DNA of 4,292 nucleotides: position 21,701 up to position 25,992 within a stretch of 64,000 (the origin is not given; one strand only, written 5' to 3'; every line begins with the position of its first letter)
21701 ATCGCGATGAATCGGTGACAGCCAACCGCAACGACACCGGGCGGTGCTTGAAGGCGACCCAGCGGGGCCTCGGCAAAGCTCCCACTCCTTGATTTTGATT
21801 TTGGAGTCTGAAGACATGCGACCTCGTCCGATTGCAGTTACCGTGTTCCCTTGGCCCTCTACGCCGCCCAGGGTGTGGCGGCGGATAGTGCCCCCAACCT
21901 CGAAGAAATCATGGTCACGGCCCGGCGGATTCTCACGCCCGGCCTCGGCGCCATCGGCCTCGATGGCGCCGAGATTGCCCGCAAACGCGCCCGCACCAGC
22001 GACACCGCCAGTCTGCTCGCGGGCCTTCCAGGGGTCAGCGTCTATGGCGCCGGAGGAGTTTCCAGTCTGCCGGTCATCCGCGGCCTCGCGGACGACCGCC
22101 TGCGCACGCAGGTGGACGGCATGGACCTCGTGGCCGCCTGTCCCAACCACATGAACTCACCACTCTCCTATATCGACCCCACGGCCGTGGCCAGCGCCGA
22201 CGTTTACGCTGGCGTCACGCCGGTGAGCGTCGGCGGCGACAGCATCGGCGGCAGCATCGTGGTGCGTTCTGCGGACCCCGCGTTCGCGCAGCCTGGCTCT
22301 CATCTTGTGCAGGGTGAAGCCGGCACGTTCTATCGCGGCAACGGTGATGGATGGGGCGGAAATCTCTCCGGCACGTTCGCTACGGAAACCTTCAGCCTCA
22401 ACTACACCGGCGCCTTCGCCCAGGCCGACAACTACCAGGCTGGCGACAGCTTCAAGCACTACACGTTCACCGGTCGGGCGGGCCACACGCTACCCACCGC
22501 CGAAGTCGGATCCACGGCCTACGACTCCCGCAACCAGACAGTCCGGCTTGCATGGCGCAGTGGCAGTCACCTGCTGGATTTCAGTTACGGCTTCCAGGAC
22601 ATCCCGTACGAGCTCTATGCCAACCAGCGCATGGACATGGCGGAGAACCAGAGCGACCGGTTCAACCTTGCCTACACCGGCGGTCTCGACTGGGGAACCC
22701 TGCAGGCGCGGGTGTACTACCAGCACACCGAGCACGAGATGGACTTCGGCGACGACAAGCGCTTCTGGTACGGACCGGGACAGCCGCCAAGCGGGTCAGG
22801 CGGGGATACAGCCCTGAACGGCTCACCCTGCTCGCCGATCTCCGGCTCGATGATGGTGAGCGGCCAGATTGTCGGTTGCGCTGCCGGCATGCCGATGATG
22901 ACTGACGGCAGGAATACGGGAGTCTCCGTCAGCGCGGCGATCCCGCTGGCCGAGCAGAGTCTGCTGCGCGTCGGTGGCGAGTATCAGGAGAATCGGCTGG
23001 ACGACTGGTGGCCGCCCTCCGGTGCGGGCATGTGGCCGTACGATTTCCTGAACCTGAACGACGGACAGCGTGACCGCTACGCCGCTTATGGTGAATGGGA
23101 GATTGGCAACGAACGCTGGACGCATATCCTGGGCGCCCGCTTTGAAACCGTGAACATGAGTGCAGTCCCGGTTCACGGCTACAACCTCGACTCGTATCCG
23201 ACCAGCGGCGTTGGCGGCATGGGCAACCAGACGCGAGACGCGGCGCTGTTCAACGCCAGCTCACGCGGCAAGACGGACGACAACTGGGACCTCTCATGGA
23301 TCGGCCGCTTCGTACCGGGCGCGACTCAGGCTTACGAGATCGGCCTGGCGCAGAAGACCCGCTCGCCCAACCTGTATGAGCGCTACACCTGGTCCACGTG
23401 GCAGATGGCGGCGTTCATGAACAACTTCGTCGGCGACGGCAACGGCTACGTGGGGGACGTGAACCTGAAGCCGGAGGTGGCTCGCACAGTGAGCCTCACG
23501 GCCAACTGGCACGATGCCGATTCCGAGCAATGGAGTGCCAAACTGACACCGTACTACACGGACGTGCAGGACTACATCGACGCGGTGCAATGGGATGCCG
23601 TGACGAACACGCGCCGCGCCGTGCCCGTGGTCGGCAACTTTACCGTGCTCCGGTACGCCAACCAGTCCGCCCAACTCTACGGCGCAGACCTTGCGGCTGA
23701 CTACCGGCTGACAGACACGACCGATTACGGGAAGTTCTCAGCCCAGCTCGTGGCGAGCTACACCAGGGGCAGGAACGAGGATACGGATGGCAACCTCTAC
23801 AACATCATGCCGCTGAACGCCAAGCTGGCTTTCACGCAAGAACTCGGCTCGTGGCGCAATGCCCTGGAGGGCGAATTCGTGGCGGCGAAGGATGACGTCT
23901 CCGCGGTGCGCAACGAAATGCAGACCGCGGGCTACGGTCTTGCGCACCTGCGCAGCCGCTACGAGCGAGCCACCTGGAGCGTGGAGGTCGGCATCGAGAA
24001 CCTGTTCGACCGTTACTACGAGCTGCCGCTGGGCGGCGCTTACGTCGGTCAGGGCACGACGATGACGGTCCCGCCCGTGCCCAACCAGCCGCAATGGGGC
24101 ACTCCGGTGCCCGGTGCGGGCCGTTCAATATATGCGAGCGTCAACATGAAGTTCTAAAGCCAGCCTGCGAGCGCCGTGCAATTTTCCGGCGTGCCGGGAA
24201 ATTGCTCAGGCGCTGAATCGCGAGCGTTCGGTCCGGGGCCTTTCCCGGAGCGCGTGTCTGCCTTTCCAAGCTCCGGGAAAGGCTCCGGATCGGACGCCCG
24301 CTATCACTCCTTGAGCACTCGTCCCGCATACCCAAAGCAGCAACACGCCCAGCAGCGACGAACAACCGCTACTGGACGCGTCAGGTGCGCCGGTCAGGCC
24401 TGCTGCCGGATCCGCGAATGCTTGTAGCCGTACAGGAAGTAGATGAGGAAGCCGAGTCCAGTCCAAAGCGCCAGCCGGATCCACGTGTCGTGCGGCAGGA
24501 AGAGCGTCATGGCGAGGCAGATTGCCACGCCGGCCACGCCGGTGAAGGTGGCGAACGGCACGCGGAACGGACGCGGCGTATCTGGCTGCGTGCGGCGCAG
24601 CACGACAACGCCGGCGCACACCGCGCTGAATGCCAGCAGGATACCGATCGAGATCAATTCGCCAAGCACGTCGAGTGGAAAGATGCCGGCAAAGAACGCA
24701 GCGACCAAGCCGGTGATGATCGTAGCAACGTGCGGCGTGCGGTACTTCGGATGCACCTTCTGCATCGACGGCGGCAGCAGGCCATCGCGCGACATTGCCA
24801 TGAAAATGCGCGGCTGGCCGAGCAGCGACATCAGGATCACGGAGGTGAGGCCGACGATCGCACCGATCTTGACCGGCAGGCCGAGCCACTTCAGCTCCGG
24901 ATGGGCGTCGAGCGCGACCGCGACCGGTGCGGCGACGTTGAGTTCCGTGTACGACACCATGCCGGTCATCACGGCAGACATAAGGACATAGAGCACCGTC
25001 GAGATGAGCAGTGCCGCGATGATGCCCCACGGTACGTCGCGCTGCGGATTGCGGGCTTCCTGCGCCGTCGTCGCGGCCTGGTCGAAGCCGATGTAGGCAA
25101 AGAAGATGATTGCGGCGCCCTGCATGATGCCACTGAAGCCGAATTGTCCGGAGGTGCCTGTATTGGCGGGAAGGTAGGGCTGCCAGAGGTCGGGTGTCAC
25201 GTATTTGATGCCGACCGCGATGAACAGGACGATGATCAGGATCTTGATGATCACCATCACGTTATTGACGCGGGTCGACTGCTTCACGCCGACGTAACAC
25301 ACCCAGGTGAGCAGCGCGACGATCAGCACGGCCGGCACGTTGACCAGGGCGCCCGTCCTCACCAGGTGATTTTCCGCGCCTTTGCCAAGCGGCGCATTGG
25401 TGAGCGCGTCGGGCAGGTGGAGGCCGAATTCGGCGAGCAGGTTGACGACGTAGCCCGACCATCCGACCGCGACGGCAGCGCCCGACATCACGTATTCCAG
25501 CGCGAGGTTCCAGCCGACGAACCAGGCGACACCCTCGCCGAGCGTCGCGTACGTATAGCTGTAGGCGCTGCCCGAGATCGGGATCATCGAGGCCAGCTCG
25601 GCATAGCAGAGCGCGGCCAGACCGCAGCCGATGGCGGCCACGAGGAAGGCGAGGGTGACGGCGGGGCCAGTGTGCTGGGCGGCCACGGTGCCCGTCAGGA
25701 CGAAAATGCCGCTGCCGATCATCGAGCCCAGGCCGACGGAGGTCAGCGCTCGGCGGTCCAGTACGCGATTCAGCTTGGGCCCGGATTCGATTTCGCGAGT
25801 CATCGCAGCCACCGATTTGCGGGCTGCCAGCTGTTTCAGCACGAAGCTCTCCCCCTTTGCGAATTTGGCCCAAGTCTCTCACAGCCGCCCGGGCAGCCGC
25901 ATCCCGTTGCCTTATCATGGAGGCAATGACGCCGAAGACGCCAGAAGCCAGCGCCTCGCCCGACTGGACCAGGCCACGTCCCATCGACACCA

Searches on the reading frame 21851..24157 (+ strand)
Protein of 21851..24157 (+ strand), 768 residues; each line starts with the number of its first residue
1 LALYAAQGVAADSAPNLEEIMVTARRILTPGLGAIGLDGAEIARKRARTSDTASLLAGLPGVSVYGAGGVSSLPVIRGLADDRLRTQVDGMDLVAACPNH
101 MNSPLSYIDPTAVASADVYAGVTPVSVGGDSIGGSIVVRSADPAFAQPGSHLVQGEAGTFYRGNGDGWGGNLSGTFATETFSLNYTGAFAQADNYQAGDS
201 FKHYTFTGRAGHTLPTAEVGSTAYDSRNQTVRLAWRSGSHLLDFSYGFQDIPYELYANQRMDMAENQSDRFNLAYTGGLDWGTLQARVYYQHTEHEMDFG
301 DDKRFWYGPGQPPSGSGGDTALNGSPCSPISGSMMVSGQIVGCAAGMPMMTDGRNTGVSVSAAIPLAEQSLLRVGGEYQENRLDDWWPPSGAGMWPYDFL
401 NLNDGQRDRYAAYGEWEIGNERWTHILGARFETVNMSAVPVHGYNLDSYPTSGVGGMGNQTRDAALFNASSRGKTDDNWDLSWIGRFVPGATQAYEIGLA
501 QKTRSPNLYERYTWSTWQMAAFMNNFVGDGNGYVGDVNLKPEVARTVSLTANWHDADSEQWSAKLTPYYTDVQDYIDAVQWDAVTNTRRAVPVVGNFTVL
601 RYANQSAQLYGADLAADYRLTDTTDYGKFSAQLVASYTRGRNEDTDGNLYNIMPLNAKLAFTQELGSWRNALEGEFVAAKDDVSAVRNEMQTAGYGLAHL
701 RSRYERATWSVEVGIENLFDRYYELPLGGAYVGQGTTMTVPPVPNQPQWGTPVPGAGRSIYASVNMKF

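Call 13: search_protein_families(library=pfam, proteins=[window:21851-24157:+])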
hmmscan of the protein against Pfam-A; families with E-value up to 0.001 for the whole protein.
window:21851-24157:+ (768 aa): 3 families
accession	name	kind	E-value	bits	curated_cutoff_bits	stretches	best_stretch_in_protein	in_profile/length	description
PF00593.30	TonB_dep_Rec_b-barrel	-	2.1e-23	84.3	27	1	223-718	9-436/436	TonB dependent receptor-like, beta-barrel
PF07715.20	Plug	-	2.1e-13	51.1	23.9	1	45-134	20-106/107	TonB-dependent Receptor Plug Domain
PF14905.12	OMP_b-brl_3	-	2.5e-05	24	27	1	406-722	111-377/408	Outer membrane protein beta-barrel family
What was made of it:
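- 21851..24157 (+): TonB-dependent receptor gene 2. It lies on the head side of copy B. Pfam TonB_dep_Rec_b-barrel 2.1e-23 and Plug 2.1e-13 (call 13).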

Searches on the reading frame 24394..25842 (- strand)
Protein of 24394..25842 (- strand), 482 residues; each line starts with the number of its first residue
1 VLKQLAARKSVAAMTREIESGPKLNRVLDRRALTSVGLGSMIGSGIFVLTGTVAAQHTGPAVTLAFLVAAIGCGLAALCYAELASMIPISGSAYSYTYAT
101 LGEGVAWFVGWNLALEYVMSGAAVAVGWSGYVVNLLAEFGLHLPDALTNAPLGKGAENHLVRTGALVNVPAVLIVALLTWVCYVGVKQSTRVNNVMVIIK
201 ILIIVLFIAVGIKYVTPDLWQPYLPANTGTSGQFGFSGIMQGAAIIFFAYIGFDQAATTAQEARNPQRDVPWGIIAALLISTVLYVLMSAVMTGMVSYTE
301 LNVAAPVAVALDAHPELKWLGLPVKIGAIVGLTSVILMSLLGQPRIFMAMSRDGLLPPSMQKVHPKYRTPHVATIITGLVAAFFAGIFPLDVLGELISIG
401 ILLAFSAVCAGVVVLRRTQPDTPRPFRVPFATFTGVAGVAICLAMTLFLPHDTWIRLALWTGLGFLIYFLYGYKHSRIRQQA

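Call 13: search_protein_families(library=pfam, proteins=[window:24394-25842:-])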
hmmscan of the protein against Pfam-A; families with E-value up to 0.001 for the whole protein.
window:24394-25842:- (482 aa): 3 families
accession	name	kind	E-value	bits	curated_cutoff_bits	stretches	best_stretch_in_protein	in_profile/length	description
PF13520.12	AA_permease_2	-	1.1e-60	206.3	27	1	32-458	5-418/427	Amino acid permease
PF00324.27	AA_permease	-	1.1e-43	150.1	24.6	1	35-448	4-419/470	Amino acid permease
PF13906.12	AA_permease_C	-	4.1e-08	33.6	27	1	426-476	1-51/51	C-terminus of AA_permease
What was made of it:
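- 24394..25842 (-): Amino-acid permease gene. Its 3' end faces the tail of copy B. This is the neighbour that stays syntenic in relatives. Pfam AA_permease_2 1.1e-60 (call 13).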
